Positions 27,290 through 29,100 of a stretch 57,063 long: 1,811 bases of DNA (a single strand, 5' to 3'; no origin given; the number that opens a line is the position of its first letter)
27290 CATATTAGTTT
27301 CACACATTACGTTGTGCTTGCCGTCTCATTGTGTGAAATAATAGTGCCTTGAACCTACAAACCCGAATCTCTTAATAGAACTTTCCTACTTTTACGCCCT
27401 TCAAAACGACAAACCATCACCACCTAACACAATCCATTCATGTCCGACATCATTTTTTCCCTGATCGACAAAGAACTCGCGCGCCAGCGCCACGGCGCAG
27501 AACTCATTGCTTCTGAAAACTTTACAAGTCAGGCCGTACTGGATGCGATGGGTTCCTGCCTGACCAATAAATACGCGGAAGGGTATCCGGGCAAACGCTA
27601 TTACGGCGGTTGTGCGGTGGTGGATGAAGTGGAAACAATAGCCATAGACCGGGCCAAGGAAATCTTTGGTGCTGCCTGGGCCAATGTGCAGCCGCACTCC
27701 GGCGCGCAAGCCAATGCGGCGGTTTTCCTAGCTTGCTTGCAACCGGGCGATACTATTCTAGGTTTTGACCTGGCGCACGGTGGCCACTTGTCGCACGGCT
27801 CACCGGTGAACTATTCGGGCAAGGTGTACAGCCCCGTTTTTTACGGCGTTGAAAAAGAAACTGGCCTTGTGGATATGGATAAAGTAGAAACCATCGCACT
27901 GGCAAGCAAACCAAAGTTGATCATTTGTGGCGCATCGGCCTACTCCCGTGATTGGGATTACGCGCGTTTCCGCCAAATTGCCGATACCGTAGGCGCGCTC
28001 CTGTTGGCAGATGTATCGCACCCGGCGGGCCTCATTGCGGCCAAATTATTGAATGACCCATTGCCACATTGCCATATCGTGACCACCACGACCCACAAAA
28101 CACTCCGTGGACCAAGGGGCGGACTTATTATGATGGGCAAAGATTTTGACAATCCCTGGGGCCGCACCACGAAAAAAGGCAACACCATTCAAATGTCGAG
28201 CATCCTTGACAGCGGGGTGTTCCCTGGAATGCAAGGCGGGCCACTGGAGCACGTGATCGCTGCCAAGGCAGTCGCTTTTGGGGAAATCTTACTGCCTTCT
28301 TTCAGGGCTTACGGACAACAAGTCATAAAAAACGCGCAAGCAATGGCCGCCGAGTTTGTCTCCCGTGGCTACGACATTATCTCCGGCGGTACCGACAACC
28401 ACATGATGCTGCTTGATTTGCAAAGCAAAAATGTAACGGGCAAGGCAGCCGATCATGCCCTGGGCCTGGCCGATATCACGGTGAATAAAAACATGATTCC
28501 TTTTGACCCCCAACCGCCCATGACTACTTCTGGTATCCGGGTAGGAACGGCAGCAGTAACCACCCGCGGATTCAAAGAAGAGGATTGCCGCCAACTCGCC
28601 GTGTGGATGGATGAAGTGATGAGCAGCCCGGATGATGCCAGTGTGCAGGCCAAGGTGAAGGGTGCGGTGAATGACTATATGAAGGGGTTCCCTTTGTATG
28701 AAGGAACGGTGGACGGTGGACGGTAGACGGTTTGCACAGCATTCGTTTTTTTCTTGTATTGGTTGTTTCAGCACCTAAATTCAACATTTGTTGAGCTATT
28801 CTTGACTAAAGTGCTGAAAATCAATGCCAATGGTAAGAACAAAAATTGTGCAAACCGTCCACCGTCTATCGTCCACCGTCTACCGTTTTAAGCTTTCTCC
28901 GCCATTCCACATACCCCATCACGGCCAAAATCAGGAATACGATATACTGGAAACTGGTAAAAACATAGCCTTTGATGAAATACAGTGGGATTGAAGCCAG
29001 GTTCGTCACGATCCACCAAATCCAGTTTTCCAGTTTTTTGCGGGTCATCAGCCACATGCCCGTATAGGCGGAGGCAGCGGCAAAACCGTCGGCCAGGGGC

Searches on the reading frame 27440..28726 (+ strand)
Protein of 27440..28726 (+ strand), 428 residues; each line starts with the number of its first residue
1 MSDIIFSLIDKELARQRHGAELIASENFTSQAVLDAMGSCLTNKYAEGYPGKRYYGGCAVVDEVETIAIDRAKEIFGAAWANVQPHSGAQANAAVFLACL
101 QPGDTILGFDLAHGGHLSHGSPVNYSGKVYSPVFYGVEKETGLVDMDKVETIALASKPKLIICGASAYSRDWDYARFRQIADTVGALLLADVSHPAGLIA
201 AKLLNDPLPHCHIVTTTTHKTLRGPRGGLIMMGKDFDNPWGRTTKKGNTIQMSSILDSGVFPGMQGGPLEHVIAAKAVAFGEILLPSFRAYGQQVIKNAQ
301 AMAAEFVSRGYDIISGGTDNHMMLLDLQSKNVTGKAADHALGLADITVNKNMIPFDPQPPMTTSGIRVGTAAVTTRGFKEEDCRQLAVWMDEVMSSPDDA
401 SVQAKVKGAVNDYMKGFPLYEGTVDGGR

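Call 12: search_protein_families(library=pfam, proteins=[window:27440-28726:+])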
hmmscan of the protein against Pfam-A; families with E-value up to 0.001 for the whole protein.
window:27440-28726:+ (428 aa): 2 families
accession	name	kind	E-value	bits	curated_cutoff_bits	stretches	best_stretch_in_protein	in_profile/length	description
PF00464.25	SHMT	-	5.2e-163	542.7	27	1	5-390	8-399/399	Serine hydroxymethyltransferase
PF00155.27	Aminotran_1_2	-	0.00094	18.9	19.7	0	81-327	67-309/361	Aminotransferase class I and II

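Call 14: find_encoding_contigs(protein=window:27440-28726:+, flank=3000, max_places=4)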
Protein window:27440-28726:+ (428 aa): 1 contig read that carries it; 1 place shown.
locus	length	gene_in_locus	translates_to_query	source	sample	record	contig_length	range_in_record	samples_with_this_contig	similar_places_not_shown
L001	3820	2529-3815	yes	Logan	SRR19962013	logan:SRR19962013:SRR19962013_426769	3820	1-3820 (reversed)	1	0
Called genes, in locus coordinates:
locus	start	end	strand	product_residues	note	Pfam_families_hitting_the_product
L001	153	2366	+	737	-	PF07715:Plug, PF00593:TonB_dep_Rec_b-barrel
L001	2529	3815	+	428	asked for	PF00464:SHMT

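Call 37: find_homologous_proteins(query=window:27440-28726:+, max_evalue=1e-100)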
Query window:27440-28726:+ (428 aa): 8000 proteins with E <= 1e-100 among 8000 candidates; the best 120 are listed.
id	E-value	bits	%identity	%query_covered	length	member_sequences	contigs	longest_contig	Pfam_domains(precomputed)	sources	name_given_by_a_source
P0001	1.6e-289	978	100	100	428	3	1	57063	PF00464.26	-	-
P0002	5.5e-263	890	91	99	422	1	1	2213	PF00464.26,PF00155.28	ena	-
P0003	9.7e-261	883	89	99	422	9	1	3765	PF00464.26,PF00155.28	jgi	jgi:glycine hydroxymethyltransferase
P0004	3.5e-258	875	89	98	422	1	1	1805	PF00464.26,PF00155.28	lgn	-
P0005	1.7e-257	872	88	98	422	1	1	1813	PF00464.26,PF00155.28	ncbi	-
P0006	4.2e-256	868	88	98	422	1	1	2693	PF00464.26,PF00155.28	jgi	-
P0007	6.6e-254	860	88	98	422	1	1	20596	PF00464.26,PF00155.28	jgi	jgi:glycine hydroxymethyltransferase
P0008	5.9e-251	851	86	98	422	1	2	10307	PF00464.26,PF00155.28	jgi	jgi:glycine hydroxymethyltransferase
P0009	6.3e-251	851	86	99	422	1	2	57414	PF00464.26,PF00155.28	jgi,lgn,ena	jgi:glycine hydroxymethyltransferase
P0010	6.5e-251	851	86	98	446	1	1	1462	PF00464.26,PF00155.28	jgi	jgi:glycine hydroxymethyltransferase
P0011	8.0e-250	847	86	98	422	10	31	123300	PF00464.26,PF00155.28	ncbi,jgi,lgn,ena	jgi:glycine hydroxymethyltransferase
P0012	1.4e-249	846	86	98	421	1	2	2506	PF00464.26,PF00155.28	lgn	-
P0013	7.3e-249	844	86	98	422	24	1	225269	PF00464.26,PF00155.28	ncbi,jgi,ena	-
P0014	3.8e-248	841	86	98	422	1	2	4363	PF00464.26,PF00155.28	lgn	-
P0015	4.5e-248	841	85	98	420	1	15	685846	PF00464.26,PF00155.28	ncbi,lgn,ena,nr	ncbi:MAG: serine hydroxymethyltransferase [Saprospiraceae bacterium]|nr:serine hydroxymethyltransfer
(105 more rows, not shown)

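Call 39: find_encoding_contigs(protein=P0009, flank=2500, max_places=2)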
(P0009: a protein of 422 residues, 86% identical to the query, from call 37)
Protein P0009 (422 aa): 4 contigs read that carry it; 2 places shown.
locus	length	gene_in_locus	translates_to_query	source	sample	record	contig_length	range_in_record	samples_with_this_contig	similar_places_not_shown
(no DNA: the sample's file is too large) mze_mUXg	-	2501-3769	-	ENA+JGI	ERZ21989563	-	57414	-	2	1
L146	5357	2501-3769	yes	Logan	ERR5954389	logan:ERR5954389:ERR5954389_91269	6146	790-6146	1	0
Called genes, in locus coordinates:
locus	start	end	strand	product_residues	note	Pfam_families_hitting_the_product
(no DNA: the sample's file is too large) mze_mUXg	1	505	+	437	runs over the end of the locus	PF00364:Biotin_lipoyl, PF02817:E3_binding, PF00198:2-oxoacid_dh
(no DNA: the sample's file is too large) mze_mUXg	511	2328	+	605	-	PF00501:AMP-binding, PF23562:AMP-binding_C_3 (weak)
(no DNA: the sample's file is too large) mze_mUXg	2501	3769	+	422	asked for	PF00464:SHMT, PF00155:Aminotran_1_2 (weak)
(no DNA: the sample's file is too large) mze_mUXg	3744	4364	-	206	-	PF04973:NMN_transporter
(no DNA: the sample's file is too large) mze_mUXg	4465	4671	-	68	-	-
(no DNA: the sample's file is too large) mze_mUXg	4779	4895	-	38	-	-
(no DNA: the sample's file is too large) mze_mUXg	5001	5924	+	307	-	-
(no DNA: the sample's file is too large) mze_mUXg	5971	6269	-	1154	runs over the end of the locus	PF02310:B12-binding, PF02492:cobW (faint), PF03308:MeaB, PF01642:MM_CoA_mutase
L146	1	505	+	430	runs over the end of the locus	?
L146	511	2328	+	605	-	PF00501:AMP-binding, PF23562:AMP-binding_C_3 (weak)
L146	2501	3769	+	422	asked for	PF00464:SHMT, PF00155:Aminotran_1_2 (weak)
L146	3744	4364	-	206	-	PF04973:NMN_transporter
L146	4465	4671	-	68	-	-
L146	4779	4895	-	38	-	-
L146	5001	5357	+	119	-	?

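Call 40: find_encoding_contigs(protein=P0007, flank=2500, max_places=2)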
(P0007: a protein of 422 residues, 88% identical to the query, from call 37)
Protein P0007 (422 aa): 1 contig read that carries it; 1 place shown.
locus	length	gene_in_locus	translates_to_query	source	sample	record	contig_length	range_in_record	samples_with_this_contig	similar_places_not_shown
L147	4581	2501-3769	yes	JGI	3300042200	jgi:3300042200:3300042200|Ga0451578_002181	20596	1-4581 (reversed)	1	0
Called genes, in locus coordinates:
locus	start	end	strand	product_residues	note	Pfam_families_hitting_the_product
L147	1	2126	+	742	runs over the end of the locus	PF07715:Plug, PF00593:TonB_dep_Rec_b-barrel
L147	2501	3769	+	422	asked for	PF00464:SHMT, PF00155:Aminotran_1_2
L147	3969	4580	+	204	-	?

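Call 41: find_encoding_contigs(protein=P0011, flank=2500, max_places=2)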
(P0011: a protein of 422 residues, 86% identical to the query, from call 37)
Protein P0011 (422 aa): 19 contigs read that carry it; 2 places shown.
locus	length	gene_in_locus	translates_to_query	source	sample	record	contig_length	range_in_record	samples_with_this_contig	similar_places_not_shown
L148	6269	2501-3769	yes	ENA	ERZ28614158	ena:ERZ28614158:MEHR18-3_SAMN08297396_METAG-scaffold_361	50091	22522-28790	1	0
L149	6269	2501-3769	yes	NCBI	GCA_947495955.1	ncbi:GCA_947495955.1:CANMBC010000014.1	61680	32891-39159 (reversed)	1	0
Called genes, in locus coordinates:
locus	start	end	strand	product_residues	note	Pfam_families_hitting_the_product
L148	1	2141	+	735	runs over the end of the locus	PF07715:Plug, PF00593:TonB_dep_Rec_b-barrel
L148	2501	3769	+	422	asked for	PF00464:SHMT, PF00155:Aminotran_1_2 (weak)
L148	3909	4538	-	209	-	PF04973:NMN_transporter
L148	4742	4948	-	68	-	-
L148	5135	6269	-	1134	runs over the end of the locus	PF02310:B12-binding, PF03308:MeaB, PF02492:cobW (faint), PF01642:MM_CoA_mutase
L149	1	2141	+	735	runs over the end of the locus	PF07715:Plug, PF00593:TonB_dep_Rec_b-barrel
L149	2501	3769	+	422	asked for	PF00464:SHMT, PF00155:Aminotran_1_2 (weak)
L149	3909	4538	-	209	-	PF04973:NMN_transporter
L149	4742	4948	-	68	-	-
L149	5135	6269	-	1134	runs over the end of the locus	PF02310:B12-binding, PF03308:MeaB, PF02492:cobW (faint), PF01642:MM_CoA_mutase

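Call 89: find_encoding_contigs(protein=P0003, flank=2500, max_places=2)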
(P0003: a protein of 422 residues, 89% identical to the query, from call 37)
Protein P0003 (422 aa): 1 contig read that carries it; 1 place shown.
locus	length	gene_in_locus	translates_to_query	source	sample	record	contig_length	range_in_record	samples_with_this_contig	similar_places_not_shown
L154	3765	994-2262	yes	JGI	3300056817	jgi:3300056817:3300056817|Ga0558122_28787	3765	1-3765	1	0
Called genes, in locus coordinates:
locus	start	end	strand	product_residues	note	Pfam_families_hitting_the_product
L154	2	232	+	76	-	?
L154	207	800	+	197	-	PF00593:TonB_dep_Rec_b-barrel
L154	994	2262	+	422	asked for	PF00464:SHMT, PF00155:Aminotran_1_2 (weak)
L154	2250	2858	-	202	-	PF04973:NMN_transporter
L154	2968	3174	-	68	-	-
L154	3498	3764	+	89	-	?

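Call 90: find_encoding_contigs(protein=P0002, flank=2500, max_places=2)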
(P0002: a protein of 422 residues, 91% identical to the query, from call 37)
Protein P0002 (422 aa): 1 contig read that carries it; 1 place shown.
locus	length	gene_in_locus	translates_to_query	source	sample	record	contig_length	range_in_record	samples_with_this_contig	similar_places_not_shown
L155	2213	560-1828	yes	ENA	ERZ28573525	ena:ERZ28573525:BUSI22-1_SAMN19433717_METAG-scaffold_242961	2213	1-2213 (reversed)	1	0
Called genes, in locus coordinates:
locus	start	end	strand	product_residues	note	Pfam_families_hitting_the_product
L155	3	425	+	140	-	?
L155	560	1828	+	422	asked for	PF00464:SHMT, PF00155:Aminotran_1_2 (weak)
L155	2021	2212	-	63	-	?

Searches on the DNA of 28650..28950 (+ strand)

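Call 66: search_rna_families(source=window, start=28650, end=28950, threshold=evalue, max_evalue=10)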
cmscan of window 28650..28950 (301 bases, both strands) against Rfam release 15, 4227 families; matches with E-value up to 10: 5.
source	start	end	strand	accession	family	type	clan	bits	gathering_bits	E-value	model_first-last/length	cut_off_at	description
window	28708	28877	+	RF04134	MIR7504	Gene; miRNA;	-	27.9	83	0.0045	1-124/124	no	MIR7504 microRNA precursor family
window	28711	28874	-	RF04134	MIR7504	Gene; miRNA;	-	22.9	83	0.081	1-124/124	no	MIR7504 microRNA precursor family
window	28731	28854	+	RF04099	MIR837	Gene; miRNA;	-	21.1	117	0.066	1-122/122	no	MIR837 microRNA precursor family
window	28758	28827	+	RF03463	mir-3036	Gene; miRNA;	-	18.7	70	0.95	1-58/58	no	mir-3036 microRNA precursor family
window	28650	28870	-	RF00024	Telomerase-vert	Gene;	CL00004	10.2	70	1.5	1-355/443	3'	Vertebrate telomerase RNA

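Call 67: search_dna_similar(query=window:28700-28892:+, collection=plasmids, mode=distant, max_evalue=0.01, max_rows=10)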
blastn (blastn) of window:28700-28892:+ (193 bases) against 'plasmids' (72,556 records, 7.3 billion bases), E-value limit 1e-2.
No match.

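Call 68: search_dna_similar(query=window:28700-28892:+, collection=phages, mode=distant, max_evalue=0.01, max_rows=10)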
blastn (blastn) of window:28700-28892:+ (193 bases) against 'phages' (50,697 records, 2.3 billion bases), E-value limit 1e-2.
No match.
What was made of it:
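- On MITE: Nothing similar was found in the plasmid or phage collections (calls 67, 68).
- Tried and rejected: No match (calls 67, 68).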
